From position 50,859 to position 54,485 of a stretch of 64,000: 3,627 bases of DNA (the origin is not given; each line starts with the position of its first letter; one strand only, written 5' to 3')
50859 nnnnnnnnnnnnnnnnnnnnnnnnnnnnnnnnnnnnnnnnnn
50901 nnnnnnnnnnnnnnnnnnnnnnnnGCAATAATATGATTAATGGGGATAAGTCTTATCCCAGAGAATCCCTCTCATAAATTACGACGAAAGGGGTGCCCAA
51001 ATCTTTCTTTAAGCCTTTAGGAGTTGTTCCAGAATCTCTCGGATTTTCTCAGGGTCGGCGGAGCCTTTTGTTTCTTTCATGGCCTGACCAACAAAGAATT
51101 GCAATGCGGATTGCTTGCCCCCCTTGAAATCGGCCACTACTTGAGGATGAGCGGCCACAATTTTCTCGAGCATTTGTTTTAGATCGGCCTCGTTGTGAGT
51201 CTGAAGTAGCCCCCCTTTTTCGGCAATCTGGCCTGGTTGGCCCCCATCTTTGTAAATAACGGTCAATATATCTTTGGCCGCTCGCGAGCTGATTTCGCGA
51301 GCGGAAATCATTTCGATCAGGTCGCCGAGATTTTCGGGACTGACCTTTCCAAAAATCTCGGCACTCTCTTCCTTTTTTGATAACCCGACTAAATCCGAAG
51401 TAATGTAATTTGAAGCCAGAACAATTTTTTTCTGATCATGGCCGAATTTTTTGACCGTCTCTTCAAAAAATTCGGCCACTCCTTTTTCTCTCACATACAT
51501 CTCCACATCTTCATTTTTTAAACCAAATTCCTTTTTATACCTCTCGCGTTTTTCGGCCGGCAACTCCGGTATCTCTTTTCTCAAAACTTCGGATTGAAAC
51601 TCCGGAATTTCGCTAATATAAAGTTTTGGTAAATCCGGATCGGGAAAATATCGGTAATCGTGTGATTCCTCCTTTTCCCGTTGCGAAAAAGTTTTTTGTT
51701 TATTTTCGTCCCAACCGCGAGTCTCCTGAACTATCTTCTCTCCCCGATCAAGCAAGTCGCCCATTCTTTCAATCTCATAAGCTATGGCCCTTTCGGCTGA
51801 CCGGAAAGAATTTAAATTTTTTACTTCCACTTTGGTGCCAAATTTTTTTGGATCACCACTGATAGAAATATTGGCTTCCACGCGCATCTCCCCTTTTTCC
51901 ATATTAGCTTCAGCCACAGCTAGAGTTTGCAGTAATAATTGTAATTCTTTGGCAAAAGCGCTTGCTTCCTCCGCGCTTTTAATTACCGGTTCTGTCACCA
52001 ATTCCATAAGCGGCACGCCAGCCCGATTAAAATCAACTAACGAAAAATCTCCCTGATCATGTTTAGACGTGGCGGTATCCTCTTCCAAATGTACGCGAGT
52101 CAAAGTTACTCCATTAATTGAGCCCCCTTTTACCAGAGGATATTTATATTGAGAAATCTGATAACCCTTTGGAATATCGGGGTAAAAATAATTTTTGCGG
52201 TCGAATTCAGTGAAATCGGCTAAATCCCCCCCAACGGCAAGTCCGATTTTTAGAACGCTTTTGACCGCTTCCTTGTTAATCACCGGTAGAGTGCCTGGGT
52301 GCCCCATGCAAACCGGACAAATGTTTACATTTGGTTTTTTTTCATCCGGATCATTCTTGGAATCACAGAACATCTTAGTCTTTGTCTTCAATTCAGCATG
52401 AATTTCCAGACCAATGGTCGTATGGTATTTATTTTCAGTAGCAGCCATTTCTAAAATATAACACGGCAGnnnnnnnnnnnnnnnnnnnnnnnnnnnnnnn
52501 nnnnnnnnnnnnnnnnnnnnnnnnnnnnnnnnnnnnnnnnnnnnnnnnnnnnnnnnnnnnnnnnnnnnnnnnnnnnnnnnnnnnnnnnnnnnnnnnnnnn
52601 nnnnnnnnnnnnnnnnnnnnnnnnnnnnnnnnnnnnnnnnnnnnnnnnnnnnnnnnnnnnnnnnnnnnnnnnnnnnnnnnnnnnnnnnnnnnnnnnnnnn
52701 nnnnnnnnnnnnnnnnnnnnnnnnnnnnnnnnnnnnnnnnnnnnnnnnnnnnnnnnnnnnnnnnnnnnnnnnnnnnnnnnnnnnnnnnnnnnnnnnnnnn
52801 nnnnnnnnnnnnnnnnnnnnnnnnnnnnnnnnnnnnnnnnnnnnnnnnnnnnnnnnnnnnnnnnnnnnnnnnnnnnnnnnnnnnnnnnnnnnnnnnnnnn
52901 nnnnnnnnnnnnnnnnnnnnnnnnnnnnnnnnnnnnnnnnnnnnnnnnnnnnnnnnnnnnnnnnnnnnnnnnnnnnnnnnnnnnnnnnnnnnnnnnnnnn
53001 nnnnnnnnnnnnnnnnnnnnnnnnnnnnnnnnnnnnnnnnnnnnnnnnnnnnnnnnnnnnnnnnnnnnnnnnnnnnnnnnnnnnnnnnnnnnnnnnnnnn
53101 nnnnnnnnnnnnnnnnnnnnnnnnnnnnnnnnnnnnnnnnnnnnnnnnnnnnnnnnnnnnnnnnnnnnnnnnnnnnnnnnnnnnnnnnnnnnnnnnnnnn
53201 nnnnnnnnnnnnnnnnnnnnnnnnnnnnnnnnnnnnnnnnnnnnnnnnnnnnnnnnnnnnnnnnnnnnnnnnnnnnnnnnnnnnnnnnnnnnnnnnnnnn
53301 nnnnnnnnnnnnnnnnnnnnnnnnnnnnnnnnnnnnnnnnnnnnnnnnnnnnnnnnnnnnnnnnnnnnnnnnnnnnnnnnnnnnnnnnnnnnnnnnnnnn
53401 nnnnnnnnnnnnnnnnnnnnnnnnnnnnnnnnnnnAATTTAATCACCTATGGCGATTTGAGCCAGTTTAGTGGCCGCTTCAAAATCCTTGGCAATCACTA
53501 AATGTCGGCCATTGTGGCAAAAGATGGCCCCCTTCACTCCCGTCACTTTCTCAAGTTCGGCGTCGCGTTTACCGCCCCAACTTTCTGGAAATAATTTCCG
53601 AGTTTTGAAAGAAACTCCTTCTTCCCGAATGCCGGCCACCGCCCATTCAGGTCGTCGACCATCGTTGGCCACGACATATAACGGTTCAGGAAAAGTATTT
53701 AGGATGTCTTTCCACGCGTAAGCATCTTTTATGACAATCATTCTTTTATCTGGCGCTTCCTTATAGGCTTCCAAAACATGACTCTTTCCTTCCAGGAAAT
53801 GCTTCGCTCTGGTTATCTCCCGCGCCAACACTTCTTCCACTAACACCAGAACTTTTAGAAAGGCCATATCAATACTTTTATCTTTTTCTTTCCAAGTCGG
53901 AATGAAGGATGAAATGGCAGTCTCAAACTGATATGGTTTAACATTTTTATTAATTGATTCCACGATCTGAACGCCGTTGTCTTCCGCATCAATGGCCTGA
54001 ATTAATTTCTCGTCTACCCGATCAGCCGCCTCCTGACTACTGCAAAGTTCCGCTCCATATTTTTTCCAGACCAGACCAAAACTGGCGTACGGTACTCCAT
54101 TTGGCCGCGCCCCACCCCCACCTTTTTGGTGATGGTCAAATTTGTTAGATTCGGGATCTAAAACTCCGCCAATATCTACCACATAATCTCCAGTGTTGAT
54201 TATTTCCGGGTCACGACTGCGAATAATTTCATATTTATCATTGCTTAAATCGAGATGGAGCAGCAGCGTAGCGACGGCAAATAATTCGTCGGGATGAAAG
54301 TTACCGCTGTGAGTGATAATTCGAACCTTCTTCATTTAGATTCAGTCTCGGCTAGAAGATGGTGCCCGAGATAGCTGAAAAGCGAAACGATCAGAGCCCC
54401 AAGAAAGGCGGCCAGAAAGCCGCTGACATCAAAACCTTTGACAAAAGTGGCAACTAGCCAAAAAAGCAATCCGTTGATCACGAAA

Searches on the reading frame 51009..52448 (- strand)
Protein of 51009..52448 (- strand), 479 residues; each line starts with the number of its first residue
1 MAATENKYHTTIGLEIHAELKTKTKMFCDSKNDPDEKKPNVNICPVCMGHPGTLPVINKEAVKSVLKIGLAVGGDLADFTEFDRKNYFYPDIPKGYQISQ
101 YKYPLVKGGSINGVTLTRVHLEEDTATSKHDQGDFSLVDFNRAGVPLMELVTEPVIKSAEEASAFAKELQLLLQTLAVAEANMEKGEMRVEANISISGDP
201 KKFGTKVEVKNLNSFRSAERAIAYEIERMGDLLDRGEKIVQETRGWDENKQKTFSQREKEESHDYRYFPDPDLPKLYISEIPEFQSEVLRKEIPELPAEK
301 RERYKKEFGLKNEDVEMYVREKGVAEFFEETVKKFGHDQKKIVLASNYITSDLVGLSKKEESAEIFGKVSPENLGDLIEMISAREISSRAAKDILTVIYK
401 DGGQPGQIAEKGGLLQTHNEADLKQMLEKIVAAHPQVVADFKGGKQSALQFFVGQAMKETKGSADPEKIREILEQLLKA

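Call 46: search_protein_families(library=pfam, proteins=[window:51009-52448:-], max_evalue=0.00001)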
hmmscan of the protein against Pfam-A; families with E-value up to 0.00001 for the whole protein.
window:51009-52448:- (479 aa): 2 families
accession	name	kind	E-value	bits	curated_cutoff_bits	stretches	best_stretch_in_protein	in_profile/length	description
PF02934.20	GatB_N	-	9.8e-105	350.1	23.4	1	11-280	2-273/277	GatB/GatE catalytic domain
PF02637.23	GatB_Yqey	-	1.1e-35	123.1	27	1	326-477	1-148/148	GatB domain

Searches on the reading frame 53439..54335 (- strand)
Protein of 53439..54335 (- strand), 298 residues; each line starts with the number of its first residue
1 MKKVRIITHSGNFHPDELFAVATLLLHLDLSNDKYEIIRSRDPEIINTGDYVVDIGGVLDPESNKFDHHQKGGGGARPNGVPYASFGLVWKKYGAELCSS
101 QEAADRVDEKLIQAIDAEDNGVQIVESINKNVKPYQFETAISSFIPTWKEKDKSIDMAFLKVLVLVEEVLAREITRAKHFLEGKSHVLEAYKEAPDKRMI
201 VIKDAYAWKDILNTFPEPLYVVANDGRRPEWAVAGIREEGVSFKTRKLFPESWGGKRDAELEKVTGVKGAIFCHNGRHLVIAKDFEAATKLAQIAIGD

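Call 46: search_protein_families(library=pfam, proteins=[window:53439-54335:-], max_evalue=0.00001)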
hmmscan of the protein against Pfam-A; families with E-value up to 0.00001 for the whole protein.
window:53439-54335:- (298 aa): 1 family
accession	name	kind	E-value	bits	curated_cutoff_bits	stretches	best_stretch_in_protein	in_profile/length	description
PF03690.18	MYG1_exonuc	-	1.3e-68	232.4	22.1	1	6-296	2-318/318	Uncharacterised protein family (UPF0160)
